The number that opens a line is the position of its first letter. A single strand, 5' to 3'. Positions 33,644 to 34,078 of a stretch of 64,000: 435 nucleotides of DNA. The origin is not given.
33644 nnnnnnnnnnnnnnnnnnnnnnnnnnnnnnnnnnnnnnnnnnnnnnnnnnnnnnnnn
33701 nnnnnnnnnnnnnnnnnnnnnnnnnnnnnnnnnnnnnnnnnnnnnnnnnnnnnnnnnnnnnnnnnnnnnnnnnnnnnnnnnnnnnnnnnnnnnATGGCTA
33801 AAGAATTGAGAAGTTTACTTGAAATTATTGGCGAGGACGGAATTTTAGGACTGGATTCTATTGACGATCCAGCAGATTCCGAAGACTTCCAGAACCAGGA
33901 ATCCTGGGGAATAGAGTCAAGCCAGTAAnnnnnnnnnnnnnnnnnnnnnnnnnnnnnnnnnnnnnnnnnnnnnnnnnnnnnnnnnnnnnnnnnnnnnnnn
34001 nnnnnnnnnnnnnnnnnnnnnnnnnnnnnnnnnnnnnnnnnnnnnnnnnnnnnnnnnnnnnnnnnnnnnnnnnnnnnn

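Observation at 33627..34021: Strongly promoted, G+C-rich structured RNA carrying a 44-codon acidic ORF and a terminator/anti-terminator switch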

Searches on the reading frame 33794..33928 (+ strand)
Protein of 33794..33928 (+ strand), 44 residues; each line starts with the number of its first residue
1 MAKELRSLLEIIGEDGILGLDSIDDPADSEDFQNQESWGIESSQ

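Call 7: search_protein_families(library=pfam, proteins=[window:33794-33928:+], max_evalue=1)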
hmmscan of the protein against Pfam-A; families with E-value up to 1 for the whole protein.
window:33794-33928:+ (44 aa): 0 families

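Call 8: search_protein_families(library=ncbifam, proteins=[window:33794-33928:+], max_evalue=1)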
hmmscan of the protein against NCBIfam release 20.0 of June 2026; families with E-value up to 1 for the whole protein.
window:33794-33928:+ (44 aa): 0 families

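Call 9: find_homologous_proteins(query=window:33794-33925:+, max_evalue=10)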
Query seq(44 aa) (44 aa): 9 proteins with E <= 10 among 9 candidates.
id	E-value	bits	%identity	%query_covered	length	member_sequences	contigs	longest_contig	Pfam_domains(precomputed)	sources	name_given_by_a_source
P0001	6.0e-20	86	100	100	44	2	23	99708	-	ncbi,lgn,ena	-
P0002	6.3e-18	80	89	100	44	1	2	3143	-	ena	-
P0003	3.2e-17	78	86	100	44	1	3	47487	-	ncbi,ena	-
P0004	1.9e-16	75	86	100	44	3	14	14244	-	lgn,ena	-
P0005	4.7e-16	74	82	100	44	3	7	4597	-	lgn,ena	-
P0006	8.1e-16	73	84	100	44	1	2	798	-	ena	-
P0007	4.2e-15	71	86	100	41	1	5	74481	-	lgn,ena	-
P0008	2.5e-14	69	84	100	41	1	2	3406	-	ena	-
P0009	6.1e-14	68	82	100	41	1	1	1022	-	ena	-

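Call 12: find_encoding_contigs(protein=P0001, flank=3000, max_places=6)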
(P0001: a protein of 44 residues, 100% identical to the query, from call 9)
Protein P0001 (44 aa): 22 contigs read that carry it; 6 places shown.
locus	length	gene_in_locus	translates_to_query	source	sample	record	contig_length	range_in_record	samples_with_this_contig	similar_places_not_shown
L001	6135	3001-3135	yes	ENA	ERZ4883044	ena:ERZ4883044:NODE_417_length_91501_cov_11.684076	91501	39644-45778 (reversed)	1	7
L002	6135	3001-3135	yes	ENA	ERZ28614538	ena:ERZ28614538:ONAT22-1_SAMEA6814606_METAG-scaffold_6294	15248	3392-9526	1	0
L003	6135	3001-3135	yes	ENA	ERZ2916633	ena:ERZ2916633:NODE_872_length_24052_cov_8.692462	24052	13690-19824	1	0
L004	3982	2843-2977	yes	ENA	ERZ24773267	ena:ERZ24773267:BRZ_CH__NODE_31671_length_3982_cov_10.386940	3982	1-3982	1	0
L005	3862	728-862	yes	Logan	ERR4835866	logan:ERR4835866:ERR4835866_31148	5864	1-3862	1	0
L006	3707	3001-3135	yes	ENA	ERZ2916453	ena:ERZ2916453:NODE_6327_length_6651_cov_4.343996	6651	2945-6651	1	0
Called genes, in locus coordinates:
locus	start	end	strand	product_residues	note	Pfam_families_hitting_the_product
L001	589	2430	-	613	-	PF13522:GATase_6, PF13537:GATase_7, PF01380:SIS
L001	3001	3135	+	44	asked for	-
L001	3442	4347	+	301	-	-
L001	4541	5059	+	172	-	PF00156:Pribosyltran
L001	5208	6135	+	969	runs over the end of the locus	-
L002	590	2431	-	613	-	PF13522:GATase_6, PF13537:GATase_7, PF01380:SIS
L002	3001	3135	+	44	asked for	-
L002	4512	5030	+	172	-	PF00156:Pribosyltran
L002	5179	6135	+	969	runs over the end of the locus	-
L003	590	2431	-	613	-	PF13522:GATase_6, PF13537:GATase_7, PF01380:SIS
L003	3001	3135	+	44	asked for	-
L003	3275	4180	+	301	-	-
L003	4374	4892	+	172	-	PF00156:Pribosyltran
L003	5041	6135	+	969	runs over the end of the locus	-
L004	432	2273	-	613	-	PF13522:GATase_6, PF13537:GATase_7, PF01380:SIS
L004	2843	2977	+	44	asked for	-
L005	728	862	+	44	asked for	-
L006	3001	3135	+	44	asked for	-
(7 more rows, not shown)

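Call 13: find_encoding_contigs(protein=P0005, flank=3000, max_places=4)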
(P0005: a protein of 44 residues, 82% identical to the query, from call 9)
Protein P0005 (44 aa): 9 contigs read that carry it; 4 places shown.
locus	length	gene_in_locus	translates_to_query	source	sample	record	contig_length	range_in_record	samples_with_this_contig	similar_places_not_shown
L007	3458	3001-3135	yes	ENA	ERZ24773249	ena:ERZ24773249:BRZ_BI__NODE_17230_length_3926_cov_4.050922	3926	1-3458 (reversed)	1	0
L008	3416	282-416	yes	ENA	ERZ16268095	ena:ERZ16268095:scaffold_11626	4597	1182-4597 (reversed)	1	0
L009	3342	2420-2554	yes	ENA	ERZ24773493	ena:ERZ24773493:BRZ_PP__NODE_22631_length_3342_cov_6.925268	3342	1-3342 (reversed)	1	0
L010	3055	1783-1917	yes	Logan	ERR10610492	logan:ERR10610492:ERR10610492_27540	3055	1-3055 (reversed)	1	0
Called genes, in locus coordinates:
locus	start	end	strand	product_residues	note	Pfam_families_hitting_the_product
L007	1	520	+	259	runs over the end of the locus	PF12710:HAD, PF05822:UMPH-1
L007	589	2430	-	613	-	PF13522:GATase_6, PF13537:GATase_7, PF01380:SIS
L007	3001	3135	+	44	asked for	-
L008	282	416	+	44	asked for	-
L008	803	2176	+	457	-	-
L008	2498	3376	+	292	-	-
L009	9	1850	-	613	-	PF13522:GATase_6, PF13537:GATase_7, PF01380:SIS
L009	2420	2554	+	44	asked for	-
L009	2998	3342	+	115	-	?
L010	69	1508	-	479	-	PF06782:UPF0236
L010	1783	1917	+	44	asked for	-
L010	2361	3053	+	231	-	?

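Call 14: find_encoding_contigs(protein=P0007, flank=3000, max_places=4)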
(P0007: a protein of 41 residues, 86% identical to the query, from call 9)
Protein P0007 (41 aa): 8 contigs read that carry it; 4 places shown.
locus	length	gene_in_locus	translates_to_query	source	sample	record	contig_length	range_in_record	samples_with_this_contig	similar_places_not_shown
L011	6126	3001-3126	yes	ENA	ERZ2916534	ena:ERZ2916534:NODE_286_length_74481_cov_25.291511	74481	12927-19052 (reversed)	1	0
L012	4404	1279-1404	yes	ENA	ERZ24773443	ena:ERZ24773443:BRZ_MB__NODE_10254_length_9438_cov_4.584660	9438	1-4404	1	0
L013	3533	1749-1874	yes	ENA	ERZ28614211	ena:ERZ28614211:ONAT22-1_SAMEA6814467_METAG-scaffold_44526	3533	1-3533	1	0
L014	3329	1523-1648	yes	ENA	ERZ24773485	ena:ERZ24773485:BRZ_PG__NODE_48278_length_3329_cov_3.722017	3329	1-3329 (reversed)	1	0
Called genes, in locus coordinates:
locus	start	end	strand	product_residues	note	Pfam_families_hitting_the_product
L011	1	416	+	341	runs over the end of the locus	PF14657:Arm-DNA-bind_4 (weak), PF00589:Phage_integrase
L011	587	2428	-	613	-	PF13522:GATase_6, PF13537:GATase_7, PF01380:SIS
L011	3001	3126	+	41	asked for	-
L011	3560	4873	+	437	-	-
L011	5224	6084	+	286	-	-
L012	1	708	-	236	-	?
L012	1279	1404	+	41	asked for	-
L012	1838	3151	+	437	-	-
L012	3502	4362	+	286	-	-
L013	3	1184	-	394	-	?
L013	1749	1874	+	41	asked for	-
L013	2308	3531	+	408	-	?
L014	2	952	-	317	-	?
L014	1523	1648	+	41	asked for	-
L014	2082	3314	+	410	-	-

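Call 15: find_encoding_contigs(protein=P0004, flank=3000, max_places=4)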
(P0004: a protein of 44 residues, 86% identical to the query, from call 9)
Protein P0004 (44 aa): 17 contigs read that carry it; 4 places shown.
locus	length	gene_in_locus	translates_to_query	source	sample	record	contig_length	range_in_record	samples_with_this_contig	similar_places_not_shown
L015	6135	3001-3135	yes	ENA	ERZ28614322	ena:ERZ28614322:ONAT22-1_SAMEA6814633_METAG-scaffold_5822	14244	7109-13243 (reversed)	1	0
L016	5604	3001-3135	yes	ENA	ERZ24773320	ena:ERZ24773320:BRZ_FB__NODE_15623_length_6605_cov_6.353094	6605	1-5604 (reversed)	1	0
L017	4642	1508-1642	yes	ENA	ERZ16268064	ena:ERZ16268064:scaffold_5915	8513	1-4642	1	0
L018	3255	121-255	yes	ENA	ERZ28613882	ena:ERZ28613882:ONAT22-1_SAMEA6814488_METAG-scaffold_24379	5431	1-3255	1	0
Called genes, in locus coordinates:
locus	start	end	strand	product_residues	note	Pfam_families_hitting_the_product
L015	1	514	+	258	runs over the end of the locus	PF12710:HAD, PF05822:UMPH-1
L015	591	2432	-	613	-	PF13522:GATase_6, PF13537:GATase_7, PF01380:SIS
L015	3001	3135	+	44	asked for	-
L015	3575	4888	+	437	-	-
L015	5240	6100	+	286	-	-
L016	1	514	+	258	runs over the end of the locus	PF12710:HAD, PF05822:UMPH-1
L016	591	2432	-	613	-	PF13522:GATase_6, PF13537:GATase_7, PF01380:SIS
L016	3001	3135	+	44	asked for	-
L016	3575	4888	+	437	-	-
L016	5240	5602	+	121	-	?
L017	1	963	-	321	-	?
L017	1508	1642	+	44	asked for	-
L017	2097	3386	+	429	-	-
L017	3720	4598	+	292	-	-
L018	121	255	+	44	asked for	-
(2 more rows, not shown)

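Call 16: find_encoding_contigs(protein=P0003, flank=3000, max_places=3)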
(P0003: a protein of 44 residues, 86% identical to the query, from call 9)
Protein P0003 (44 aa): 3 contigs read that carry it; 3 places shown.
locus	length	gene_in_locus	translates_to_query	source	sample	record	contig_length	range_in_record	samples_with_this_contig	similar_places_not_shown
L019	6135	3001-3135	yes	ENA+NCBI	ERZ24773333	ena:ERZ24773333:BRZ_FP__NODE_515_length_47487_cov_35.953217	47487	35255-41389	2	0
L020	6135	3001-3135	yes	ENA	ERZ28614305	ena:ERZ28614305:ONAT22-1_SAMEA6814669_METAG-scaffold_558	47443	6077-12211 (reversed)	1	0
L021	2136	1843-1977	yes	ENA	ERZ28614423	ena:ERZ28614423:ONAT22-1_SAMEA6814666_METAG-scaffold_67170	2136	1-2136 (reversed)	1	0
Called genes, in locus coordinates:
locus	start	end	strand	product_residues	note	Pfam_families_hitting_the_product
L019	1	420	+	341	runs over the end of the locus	PF14657:Arm-DNA-bind_4 (weak), PF00589:Phage_integrase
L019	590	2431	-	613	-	PF13522:GATase_6, PF13537:GATase_7, PF01380:SIS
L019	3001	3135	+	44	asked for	-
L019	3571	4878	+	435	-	-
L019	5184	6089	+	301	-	-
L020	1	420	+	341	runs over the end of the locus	PF14657:Arm-DNA-bind_4 (weak), PF00589:Phage_integrase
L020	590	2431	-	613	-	PF13522:GATase_6, PF13537:GATase_7, PF01380:SIS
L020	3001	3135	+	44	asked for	-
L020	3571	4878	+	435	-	-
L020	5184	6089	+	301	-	-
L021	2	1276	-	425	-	?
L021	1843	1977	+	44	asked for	-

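Call 26: search_protein_families(library=pfam, proteins=[L011:3560-4873:+, L011:5224-6084:+, L008:803-2176:+, L008:2498-3376:+], max_evalue=1)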
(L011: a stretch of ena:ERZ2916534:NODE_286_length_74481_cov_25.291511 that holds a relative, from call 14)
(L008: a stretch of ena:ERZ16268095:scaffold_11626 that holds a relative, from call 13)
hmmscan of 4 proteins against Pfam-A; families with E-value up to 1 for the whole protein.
L011:3560-4873:+ (437 aa): 0 families

L011:5224-6084:+ (286 aa): 6 families
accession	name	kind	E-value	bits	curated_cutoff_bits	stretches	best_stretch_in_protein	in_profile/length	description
PF17020.10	DUF5097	-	0.0016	19.2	29.7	1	191-274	15-95/119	Domain of unknown function (DUF5097)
PF25218.1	TseH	-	0.019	15.3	27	1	13-85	78-149/167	Type VI secretion system effector TseH-like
PF10159.14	MMtag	-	0.026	15.3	32.6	1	28-72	12-55/79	Multiple myeloma tumor-associated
PF11570.13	E2R135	-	0.035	14.8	21.4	1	8-57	81-130/136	Coiled-coil receptor-binding R-domain of colicin E2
PF23268.1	RIN1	-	0.098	13.4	27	1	6-71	22-81/95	RIN1-like domain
PF14270.11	DUF4358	-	0.1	13.3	25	1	49-103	47-100/102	Domain of unknown function (DUF4358)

L008:803-2176:+ (457 aa): 0 families

L008:2498-3376:+ (292 aa): 4 families
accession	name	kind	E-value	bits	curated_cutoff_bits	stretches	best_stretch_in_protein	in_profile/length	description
PF17020.10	DUF5097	-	0.0021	18.8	29.7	1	197-280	15-95/119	Domain of unknown function (DUF5097)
PF10159.14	MMtag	-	0.051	14.3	32.6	0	35-83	13-57/79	Multiple myeloma tumor-associated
PF14270.11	DUF4358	-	0.3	11.8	25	1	57-109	49-100/102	Domain of unknown function (DUF4358)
PF23268.1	RIN1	-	0.89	10.4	27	0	24-55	33-64/95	RIN1-like domain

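Call 27: search_protein_families(library=phrogs, proteins=[L011:3560-4873:+, L011:5224-6084:+, window:33794-33928:+], max_evalue=1)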
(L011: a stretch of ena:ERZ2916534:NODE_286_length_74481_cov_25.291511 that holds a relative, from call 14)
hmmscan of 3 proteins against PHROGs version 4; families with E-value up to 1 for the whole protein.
L011:3560-4873:+ (437 aa): 0 families

L011:5224-6084:+ (286 aa): 0 families

window:33794-33928:+ (44 aa): 0 families

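Call 32: find_homologous_proteins(query=A1, max_evalue=1)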
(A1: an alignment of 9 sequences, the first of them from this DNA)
Query A1 (9 sequences) (44 aa, profile of the alignment): 23 proteins with E <= 1 among 52 candidates.
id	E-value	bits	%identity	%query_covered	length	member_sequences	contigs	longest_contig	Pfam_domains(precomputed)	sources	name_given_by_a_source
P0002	1.4e-21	94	89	100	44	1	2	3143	-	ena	-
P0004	1.8e-21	94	86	100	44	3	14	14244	-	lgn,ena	-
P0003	5.2e-21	92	86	100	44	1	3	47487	-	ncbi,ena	-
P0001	7.5e-21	92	100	100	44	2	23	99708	-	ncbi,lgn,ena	-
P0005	8.8e-21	92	82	100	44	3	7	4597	-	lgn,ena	-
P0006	2.0e-19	87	84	100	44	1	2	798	-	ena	-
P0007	3.4e-18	83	86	100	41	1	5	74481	-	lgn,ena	-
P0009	7.7e-18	82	82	100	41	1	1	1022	-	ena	-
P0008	1.4e-17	81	84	100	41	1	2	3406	-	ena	-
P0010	3.5e-17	80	44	95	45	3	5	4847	-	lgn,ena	-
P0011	8.1e-17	79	73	100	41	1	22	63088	-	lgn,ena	-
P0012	1.3e-15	75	40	95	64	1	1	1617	-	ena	-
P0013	2.3e-15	74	41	82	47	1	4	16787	-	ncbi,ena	-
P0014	1.7e-14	71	-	-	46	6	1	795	-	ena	-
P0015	3.3e-14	71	40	70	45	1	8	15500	-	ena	-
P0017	1.1e-13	69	50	84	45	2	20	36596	-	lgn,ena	-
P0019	2.6e-12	64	43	84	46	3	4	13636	-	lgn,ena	-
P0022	5.9e-12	63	38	84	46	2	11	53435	-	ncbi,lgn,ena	-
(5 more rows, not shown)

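Call 34: find_encoding_contigs(protein=P0017, flank=4000, max_places=2)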
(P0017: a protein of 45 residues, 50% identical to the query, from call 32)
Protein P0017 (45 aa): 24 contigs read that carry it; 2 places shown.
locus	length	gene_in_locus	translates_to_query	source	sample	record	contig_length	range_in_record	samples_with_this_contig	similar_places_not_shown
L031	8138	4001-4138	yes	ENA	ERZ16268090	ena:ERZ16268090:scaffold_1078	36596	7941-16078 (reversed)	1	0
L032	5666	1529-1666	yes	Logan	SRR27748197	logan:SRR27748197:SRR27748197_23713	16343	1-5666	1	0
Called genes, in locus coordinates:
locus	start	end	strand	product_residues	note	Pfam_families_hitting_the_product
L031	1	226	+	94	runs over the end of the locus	PF10704:DUF2508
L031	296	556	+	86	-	PF07441:BofA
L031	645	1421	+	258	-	PF12710:HAD, PF05822:UMPH-1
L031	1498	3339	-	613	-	PF13522:GATase_6, PF13537:GATase_7, PF01380:SIS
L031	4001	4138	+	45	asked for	-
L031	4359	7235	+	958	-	-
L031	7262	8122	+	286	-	-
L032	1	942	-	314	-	?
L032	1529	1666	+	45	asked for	-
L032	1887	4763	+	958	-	-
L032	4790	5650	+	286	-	-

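Call 35: find_encoding_contigs(protein=P0022, flank=4000, max_places=2)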
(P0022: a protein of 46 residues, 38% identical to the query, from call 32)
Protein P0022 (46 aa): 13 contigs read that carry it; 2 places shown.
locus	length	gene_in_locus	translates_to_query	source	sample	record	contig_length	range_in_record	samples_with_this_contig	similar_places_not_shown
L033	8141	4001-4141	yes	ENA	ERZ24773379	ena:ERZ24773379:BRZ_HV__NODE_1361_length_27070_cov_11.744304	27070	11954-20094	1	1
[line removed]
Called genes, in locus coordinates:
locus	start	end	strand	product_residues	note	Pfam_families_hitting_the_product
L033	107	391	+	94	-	PF10704:DUF2508 (weak)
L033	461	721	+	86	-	PF07441:BofA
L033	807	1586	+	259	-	PF12710:HAD, PF05822:UMPH-1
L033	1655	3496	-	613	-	PF13522:GATase_6, PF13537:GATase_7, PF01380:SIS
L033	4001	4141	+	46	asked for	-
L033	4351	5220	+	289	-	-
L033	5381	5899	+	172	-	PF00156:Pribosyltran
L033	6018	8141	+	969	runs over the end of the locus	-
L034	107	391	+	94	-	PF10704:DUF2508 (weak)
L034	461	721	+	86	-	PF07441:BofA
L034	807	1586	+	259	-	PF12710:HAD, PF05822:UMPH-1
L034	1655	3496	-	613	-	PF13522:GATase_6, PF13537:GATase_7, PF01380:SIS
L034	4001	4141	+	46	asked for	-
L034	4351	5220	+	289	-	-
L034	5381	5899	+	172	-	PF00156:Pribosyltran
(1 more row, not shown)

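Call 36: find_encoding_contigs(protein=P0015, flank=4000, max_places=2)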
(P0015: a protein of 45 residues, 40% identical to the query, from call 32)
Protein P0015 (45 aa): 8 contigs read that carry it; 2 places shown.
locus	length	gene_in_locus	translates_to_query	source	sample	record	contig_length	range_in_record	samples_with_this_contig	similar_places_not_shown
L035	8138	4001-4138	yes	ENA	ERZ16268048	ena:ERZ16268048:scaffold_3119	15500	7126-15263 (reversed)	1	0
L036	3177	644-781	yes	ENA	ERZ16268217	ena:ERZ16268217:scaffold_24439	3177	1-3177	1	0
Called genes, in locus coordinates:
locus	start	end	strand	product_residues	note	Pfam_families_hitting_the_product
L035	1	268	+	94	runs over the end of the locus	PF10704:DUF2508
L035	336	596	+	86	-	PF07441:BofA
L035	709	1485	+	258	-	PF12710:HAD (weak), PF05822:UMPH-1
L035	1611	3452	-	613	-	PF13522:GATase_6, PF13537:GATase_7, PF01380:SIS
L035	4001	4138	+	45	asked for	-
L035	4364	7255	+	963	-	-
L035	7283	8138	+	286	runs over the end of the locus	-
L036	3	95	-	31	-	?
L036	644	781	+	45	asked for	-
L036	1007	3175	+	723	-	?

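Call 37: find_encoding_contigs(protein=P0019, flank=4000, max_places=2)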
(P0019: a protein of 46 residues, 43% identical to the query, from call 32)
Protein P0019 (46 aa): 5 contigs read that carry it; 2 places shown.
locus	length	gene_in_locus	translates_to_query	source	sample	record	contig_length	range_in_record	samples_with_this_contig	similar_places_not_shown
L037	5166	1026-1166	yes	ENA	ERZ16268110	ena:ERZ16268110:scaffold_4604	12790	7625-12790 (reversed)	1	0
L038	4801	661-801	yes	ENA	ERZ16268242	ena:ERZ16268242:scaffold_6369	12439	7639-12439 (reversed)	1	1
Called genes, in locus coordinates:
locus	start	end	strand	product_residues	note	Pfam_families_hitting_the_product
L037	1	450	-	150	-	?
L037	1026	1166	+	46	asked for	-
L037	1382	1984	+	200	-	-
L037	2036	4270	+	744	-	-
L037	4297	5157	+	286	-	-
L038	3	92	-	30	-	?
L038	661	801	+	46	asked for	-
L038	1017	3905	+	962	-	-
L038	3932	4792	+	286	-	-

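Call 38: find_encoding_contigs(protein=P0011, flank=4000, max_places=2)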
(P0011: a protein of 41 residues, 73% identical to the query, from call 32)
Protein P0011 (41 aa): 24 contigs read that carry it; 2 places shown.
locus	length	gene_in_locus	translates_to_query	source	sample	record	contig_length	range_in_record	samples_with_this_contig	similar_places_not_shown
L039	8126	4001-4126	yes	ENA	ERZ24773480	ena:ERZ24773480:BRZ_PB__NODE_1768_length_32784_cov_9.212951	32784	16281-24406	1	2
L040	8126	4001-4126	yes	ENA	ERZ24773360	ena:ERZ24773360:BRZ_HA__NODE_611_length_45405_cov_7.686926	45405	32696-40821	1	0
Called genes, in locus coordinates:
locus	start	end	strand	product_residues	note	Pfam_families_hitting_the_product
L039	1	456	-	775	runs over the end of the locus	PF12696:TraG-D_C (weak)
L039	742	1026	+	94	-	PF10704:DUF2508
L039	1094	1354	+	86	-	PF07441:BofA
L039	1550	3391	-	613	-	PF13522:GATase_6, PF13537:GATase_7, PF01380:SIS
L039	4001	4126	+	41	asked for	-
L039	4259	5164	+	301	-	-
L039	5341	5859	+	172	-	PF00156:Pribosyltran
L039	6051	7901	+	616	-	-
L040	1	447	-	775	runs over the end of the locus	PF12696:TraG-D_C (weak)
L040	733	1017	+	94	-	PF10704:DUF2508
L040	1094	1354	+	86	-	PF07441:BofA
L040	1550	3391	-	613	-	PF13522:GATase_6, PF13537:GATase_7, PF01380:SIS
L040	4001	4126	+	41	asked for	-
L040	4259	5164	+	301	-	-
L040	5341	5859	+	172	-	PF00156:Pribosyltran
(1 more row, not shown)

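Call 47: search_protein_families(library=padloc, proteins=[L011:3560-4873:+, window:33794-33928:+, L031:4359-7235:+], max_evalue=1)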
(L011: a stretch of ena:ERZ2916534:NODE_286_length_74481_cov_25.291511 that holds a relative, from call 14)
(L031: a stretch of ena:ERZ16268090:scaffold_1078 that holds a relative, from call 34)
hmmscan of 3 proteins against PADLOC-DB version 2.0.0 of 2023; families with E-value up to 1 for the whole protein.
L011:3560-4873:+ (437 aa): 0 families

window:33794-33928:+ (44 aa): 0 families

L031:4359-7235:+ (958 aa): 0 families

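Call 48: search_protein_families(library=ncbifam, proteins=[L011:3560-4873:+, L031:4359-7235:+], max_evalue=1)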
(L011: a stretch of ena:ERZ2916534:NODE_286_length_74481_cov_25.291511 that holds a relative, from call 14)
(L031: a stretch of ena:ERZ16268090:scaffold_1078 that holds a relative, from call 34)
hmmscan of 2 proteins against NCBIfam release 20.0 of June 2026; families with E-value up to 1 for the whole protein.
L011:3560-4873:+ (437 aa): 0 families

L031:4359-7235:+ (958 aa): 0 families
